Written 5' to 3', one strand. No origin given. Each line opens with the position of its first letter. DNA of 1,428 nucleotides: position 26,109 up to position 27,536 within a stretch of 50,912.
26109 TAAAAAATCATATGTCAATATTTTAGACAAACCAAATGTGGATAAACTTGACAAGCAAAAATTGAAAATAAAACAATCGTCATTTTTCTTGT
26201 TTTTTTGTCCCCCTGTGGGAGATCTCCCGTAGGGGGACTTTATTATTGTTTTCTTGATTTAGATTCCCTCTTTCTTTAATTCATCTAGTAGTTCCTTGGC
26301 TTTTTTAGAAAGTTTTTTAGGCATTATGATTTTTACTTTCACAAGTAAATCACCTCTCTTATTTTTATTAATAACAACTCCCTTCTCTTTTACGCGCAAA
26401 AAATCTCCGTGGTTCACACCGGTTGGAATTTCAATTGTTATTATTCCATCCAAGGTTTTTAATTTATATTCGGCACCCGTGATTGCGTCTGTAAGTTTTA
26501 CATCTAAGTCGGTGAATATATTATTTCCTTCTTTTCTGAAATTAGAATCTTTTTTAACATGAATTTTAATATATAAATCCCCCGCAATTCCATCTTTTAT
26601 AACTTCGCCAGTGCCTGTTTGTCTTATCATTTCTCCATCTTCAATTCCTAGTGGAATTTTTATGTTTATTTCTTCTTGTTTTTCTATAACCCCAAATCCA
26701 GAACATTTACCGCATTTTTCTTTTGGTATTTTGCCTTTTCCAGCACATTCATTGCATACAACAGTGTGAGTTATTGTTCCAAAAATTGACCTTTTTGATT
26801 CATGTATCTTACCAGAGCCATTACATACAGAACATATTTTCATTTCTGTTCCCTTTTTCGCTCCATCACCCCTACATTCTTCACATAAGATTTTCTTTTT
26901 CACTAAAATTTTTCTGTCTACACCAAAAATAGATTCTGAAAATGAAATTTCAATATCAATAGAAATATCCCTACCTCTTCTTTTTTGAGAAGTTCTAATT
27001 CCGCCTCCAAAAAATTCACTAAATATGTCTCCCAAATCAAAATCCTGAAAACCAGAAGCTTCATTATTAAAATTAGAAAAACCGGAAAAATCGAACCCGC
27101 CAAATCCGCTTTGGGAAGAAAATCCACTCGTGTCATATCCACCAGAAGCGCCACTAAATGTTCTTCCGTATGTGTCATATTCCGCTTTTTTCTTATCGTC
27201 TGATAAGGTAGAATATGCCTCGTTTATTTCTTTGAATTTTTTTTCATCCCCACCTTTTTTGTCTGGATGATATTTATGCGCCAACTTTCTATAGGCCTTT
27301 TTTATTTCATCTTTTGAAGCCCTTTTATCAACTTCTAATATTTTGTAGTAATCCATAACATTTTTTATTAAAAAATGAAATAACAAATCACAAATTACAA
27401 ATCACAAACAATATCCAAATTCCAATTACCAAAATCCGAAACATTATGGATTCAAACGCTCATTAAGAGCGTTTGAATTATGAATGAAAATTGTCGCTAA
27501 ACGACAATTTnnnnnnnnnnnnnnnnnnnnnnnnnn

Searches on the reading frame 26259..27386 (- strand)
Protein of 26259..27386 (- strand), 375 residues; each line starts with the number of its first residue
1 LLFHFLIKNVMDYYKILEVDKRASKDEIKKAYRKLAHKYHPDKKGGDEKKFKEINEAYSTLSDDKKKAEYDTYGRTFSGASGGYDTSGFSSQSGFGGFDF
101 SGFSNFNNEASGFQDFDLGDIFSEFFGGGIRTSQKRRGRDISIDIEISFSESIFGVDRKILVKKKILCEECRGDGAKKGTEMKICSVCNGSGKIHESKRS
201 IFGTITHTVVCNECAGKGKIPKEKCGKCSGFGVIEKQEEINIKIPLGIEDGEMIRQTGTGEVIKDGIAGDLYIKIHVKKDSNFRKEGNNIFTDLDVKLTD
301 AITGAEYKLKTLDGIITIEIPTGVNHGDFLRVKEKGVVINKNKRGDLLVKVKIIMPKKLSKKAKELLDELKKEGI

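Call 79: search_protein_families(library=pfam, proteins=[window:26259-27386:-], max_evalue=0.01)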
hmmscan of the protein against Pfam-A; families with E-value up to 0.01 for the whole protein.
window:26259-27386:- (375 aa): 4 families
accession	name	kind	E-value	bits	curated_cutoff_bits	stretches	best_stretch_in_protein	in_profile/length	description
PF01556.23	DnaJ_C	-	7.1e-38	130.5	26.6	1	141-356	1-152/152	DnaJ C terminal domain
PF00226.36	DnaJ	-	7.4e-24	84.1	27.8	1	12-71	1-63/63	DnaJ domain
PF00684.25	DnaJ_CXXCXGXG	-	1.4e-13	51.3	32.7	1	168-230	1-63/65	DnaJ central domain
PF25436.1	BSD2_CRD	-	0.0064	17.1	27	0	208-235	2-26/69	BSD2 cysteine rich domain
